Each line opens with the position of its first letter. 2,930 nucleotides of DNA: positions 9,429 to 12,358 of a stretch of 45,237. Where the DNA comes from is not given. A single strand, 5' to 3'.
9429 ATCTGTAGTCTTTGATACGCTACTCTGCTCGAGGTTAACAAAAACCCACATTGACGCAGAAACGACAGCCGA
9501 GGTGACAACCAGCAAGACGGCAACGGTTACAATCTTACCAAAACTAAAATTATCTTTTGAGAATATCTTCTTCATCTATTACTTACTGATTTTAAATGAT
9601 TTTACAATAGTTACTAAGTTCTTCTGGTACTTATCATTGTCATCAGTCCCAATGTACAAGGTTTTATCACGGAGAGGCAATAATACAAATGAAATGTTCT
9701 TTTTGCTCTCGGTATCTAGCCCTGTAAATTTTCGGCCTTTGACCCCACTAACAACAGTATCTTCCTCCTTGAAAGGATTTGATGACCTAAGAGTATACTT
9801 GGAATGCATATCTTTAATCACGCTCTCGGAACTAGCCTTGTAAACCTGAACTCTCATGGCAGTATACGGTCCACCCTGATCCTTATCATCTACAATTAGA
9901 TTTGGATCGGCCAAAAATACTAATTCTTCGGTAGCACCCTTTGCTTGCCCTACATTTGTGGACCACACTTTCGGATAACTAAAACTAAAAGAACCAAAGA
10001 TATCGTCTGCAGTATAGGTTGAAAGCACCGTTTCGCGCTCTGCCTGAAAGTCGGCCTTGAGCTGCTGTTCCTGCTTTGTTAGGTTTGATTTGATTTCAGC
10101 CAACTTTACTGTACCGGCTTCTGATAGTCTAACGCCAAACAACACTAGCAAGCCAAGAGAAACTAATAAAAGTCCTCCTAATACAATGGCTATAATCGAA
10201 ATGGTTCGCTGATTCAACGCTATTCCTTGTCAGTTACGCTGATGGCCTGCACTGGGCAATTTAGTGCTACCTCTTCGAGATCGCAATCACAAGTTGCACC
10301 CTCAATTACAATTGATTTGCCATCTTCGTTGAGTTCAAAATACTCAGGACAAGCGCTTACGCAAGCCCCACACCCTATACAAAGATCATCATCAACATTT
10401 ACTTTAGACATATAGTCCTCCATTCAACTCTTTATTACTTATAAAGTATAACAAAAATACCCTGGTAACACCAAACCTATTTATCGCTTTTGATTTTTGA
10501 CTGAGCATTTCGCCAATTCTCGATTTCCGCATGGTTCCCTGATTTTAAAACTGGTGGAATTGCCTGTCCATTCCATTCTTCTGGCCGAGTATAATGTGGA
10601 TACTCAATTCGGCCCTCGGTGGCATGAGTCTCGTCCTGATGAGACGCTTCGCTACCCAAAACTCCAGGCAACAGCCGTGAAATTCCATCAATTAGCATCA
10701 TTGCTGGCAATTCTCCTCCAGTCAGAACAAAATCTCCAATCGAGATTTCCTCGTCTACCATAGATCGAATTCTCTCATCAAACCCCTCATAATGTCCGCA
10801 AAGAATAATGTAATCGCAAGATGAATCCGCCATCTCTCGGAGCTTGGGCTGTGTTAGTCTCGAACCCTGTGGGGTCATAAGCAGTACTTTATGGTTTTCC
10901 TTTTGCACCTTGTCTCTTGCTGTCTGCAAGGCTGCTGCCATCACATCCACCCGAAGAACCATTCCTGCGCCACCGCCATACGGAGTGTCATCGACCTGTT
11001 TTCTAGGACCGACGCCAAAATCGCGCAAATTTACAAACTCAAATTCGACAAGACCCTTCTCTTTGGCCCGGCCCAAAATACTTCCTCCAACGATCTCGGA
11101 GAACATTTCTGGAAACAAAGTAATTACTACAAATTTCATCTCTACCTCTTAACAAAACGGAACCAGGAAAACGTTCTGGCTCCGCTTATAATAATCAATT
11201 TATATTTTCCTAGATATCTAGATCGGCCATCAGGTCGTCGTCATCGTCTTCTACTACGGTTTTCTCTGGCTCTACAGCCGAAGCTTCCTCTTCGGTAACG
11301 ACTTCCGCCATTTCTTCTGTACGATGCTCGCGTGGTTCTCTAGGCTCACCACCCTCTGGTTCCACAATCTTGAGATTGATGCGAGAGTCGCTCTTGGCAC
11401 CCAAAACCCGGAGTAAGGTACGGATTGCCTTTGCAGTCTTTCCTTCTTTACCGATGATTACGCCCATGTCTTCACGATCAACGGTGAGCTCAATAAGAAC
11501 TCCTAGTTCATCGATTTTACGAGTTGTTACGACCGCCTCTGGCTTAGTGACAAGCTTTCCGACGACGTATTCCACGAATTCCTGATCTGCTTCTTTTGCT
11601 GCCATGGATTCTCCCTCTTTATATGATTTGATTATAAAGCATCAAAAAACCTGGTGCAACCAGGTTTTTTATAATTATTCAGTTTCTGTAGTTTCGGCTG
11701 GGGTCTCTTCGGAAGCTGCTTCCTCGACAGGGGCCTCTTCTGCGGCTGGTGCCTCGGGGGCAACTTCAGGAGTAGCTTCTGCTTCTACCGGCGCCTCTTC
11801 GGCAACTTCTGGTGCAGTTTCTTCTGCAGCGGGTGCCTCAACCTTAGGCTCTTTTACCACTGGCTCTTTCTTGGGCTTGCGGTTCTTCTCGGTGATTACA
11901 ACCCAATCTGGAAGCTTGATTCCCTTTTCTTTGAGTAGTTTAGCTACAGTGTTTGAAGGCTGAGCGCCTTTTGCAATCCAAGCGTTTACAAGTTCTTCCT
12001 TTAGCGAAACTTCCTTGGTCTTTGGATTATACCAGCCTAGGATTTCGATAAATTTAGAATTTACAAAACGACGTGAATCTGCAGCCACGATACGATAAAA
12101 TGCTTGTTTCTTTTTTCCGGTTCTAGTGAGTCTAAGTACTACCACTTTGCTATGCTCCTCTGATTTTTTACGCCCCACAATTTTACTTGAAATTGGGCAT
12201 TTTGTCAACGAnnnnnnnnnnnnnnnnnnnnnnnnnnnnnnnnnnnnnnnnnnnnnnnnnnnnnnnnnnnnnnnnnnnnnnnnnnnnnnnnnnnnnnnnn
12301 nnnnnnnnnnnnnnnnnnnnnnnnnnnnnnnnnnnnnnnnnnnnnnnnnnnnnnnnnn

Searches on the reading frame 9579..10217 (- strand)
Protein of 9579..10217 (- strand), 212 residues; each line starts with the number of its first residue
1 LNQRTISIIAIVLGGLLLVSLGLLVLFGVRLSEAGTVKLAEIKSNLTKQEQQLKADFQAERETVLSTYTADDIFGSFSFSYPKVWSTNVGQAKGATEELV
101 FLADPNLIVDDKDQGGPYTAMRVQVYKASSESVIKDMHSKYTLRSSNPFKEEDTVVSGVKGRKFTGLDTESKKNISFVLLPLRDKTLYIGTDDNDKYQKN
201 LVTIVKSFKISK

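Call 58: search_protein_families(library=pfam, proteins=[window:9579-10217:-], max_evalue=0.001)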
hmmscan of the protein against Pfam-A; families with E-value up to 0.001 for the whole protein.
window:9579-10217:- (212 aa): 1 family
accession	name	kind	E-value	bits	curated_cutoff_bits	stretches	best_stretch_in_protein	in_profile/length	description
PF18933.6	PsbP_2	-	3.4e-06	27.6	27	1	38-210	17-184/184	PsbP-like protein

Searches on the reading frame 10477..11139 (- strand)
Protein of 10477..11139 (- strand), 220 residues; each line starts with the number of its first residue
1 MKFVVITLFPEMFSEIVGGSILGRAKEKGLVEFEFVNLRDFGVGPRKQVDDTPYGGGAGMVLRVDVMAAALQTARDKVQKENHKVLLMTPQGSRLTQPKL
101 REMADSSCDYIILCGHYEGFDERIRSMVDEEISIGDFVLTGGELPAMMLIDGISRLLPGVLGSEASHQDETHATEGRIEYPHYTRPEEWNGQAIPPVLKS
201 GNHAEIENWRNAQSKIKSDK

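Call 58: search_protein_families(library=pfam, proteins=[window:10477-11139:-], max_evalue=0.001)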
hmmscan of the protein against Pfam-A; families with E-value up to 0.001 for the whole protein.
window:10477-11139:- (220 aa): 1 family
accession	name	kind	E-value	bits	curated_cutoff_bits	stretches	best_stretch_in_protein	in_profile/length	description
PF01746.26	tRNA_m1G_MT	-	1.4e-53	182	27.3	1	23-215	2-187/195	tRNA (Guanine-1)-methyltransferase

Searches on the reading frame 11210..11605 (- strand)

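Call 58: search_protein_families(library=pfam, proteins=[window:11210-11605:-], max_evalue=0.001)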
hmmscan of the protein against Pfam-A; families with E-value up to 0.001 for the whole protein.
window:11210-11605:- (131 aa): 2 families
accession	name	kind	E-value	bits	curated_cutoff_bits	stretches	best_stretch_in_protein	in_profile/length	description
PF13083.13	KH_KhpA-B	-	1.2e-18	67.3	32.1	1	8-80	1-73/73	KhpA/KhpB, KH domain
PF07650.23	KH_2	-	2.9e-05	24.3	22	1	38-83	27-73/78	KH domain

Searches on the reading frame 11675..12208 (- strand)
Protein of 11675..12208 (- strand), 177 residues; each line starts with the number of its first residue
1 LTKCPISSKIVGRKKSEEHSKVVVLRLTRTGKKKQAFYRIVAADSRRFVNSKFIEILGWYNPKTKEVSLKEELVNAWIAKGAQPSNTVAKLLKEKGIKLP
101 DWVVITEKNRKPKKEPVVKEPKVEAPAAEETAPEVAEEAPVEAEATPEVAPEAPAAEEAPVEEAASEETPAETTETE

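Call 58: search_protein_families(library=pfam, proteins=[window:11675-12208:-], max_evalue=0.001)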
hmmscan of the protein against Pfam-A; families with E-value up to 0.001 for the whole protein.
window:11675-12208:- (177 aa): 1 family
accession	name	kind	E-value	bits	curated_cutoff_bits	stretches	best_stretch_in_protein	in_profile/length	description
PF00886.24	Ribosomal_S16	-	1.8e-20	73.1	27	1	29-85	1-62/62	Ribosomal protein S16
